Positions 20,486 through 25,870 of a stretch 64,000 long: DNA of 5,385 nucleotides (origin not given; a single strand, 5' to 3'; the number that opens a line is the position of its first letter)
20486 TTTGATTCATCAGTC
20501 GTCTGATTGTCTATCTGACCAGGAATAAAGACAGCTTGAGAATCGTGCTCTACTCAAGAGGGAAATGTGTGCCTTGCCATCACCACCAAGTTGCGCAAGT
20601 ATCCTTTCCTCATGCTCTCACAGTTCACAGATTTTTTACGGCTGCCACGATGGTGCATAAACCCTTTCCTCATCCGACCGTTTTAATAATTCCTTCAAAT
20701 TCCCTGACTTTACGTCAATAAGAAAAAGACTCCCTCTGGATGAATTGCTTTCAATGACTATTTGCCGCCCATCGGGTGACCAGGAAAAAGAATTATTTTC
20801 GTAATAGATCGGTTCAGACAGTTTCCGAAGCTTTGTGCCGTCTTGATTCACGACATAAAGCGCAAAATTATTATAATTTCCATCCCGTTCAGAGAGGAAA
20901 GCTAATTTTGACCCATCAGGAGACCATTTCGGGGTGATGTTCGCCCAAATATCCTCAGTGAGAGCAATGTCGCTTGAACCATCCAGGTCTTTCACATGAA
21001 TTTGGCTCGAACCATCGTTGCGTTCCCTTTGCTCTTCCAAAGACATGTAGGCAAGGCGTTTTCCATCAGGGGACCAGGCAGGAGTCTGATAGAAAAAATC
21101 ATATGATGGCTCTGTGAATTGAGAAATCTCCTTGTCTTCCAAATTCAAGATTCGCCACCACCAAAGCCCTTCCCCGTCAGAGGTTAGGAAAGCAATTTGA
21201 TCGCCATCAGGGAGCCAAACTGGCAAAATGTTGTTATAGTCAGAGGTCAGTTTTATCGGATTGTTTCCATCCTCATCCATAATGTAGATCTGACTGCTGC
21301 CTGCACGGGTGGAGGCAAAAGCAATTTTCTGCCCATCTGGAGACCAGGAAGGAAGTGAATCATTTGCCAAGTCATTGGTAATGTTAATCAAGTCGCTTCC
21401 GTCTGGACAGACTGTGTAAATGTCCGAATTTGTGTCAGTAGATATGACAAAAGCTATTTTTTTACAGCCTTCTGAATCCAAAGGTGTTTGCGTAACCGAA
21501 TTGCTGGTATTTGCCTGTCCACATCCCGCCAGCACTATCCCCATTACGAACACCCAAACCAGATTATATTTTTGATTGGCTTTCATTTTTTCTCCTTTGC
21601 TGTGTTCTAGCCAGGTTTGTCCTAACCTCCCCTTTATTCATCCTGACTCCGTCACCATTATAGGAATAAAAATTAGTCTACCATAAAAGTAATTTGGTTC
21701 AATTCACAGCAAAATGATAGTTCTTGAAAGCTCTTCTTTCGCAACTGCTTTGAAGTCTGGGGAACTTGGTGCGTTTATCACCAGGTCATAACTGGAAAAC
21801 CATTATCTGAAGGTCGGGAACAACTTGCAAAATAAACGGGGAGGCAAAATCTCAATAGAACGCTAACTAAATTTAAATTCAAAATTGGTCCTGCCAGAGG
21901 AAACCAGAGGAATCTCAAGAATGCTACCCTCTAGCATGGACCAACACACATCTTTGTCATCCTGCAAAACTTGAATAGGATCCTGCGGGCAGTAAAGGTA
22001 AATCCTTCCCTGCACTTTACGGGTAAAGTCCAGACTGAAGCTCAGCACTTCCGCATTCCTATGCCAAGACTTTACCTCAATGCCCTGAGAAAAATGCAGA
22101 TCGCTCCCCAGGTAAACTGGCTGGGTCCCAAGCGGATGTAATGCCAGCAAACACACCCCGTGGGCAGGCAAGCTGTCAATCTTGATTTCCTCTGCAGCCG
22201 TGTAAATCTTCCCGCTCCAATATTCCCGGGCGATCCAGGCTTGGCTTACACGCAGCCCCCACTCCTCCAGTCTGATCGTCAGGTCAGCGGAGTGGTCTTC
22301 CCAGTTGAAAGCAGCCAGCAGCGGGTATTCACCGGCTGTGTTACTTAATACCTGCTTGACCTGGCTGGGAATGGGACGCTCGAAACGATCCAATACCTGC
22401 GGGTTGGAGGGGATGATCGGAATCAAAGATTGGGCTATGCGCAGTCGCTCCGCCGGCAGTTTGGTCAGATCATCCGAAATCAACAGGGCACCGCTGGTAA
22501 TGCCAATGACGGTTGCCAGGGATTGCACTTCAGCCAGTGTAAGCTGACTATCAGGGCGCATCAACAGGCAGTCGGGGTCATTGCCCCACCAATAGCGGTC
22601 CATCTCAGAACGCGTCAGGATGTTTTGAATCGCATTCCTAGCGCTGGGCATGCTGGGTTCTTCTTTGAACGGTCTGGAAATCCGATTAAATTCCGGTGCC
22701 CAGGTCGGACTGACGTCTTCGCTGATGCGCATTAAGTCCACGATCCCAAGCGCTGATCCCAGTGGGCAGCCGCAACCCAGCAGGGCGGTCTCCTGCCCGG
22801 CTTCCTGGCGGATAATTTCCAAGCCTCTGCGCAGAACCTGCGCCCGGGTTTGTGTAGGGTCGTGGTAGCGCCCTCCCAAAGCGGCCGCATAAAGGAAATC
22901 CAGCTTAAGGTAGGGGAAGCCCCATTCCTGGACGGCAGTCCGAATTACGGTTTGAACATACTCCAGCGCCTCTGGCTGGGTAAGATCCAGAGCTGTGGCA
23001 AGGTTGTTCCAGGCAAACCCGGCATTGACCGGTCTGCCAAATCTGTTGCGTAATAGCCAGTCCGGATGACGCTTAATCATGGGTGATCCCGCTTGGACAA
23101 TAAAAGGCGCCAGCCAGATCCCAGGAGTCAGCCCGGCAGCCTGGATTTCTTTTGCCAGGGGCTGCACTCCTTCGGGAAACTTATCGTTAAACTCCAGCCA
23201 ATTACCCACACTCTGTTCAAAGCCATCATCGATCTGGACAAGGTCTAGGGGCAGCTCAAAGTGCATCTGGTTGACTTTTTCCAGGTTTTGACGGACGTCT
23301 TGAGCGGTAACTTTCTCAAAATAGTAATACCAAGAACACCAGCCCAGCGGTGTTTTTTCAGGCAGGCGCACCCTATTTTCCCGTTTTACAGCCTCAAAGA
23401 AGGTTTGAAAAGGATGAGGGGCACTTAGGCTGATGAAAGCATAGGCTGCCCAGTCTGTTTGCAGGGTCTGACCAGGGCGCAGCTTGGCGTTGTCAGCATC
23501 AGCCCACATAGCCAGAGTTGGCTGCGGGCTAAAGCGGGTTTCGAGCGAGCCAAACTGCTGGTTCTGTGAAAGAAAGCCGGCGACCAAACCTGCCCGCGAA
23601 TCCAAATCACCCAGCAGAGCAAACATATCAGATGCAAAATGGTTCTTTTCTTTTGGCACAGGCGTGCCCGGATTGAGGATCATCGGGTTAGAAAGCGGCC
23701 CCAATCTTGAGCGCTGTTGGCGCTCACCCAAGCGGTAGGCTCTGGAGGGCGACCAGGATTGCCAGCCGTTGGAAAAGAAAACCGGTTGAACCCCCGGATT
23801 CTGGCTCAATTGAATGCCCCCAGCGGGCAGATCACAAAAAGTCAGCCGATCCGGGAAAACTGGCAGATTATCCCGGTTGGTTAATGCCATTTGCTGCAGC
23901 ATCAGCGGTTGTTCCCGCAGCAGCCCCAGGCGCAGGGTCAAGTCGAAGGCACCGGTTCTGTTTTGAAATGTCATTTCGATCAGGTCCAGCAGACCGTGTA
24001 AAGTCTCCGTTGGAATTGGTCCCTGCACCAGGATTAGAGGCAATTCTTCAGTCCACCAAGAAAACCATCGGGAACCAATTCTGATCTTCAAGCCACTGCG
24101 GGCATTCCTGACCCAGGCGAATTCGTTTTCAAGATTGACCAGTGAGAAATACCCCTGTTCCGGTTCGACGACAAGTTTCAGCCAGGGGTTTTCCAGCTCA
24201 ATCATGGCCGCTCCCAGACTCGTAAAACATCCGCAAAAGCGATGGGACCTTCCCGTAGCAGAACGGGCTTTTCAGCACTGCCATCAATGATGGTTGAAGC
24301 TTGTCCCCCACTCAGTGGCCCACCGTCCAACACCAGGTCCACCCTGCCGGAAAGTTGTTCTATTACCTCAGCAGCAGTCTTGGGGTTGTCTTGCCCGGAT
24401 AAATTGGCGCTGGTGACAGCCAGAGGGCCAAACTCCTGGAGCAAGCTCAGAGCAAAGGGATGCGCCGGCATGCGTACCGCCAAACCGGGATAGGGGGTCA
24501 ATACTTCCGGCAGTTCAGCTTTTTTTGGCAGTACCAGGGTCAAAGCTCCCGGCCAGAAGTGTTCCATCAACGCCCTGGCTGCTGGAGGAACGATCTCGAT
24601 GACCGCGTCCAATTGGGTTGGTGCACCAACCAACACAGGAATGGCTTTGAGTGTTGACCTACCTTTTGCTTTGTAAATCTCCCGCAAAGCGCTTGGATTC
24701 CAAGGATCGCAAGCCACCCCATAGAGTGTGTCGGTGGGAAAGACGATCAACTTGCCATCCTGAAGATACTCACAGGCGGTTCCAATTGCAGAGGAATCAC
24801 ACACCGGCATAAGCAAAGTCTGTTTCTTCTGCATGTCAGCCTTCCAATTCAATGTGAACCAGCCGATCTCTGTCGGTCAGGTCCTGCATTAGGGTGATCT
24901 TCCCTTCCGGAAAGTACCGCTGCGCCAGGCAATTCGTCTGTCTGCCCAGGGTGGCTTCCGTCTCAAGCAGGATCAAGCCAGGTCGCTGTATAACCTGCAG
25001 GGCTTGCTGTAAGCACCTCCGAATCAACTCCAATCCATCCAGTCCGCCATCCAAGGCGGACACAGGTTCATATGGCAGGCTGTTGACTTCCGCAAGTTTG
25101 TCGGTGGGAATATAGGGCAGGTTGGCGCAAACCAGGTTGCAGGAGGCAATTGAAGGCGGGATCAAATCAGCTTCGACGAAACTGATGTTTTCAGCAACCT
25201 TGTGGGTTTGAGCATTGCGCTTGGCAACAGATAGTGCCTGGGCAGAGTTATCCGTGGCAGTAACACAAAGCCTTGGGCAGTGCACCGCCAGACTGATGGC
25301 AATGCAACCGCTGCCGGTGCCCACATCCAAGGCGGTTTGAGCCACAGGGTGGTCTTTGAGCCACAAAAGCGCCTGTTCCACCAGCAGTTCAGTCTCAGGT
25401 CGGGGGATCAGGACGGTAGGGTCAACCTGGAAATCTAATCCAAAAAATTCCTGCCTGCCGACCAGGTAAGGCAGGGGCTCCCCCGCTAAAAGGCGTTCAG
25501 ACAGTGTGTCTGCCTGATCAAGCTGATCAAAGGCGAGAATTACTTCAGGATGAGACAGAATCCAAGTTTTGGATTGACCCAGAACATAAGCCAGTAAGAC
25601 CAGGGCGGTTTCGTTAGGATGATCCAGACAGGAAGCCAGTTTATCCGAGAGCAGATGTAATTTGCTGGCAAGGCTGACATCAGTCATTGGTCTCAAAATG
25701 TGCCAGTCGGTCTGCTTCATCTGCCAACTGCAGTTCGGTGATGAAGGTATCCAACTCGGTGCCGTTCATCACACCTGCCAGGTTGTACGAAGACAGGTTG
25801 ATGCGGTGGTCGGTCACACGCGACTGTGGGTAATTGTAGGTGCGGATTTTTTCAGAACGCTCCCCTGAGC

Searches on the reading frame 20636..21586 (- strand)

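Call 87: search_protein_families(library=pfam, proteins=[window:20636-21586:-], max_evalue=0.00001)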
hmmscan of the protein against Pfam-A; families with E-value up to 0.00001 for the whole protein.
window:20636-21586:- (316 aa): 3 families
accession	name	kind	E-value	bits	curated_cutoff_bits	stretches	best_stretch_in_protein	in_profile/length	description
PF07676.18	PD40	-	2.8e-38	129.5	20.9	2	69-102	4-38/38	WD40-like Beta Propeller Repeat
PF00930.27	DPPIV_N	-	7.6e-11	41.8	22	0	148-237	29-124/354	Dipeptidyl peptidase IV (DPP IV) N-terminal region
PF25174.1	Beta-prop_THOC3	-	6.8e-09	35.6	305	0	215-297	90-163/272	THOC3 beta-propeller domain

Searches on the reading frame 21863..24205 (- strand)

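Call 87: search_protein_families(library=pfam, proteins=[window:21863-24205:-], max_evalue=0.00001)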
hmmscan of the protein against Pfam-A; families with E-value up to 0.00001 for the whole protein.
window:21863-24205:- (780 aa): 1 family
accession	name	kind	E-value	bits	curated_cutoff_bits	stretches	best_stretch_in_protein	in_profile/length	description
PF02065.24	Melibiase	-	2.6e-15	56.7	27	1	308-437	60-191/347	Melibiase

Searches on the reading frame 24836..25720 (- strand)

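Call 87: search_protein_families(library=pfam, proteins=[window:24836-25720:-], max_evalue=0.00001)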
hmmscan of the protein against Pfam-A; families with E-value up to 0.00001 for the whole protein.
window:24836-25720:- (294 aa): 5 families
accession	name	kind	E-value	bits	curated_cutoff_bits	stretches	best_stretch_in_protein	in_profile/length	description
PF05175.20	MTS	-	6.1e-12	45.9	23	1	123-203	29-108/170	Methyltransferase small domain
PF17827.6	PrmC_N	-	7.4e-11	42.9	23.4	1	25-88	7-71/71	PrmC N-terminal domain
PF13649.12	Methyltransf_25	-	5.6e-09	37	27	1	131-209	2-82/97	Methyltransferase domain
PF13847.12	Methyltransf_31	-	5.1e-08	33.1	27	1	128-253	5-110/145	Methyltransferase domain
PF06325.19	PrmA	-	1.8e-07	31.4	22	1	128-201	163-234/296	Ribosomal protein L11 methyltransferase (PrmA)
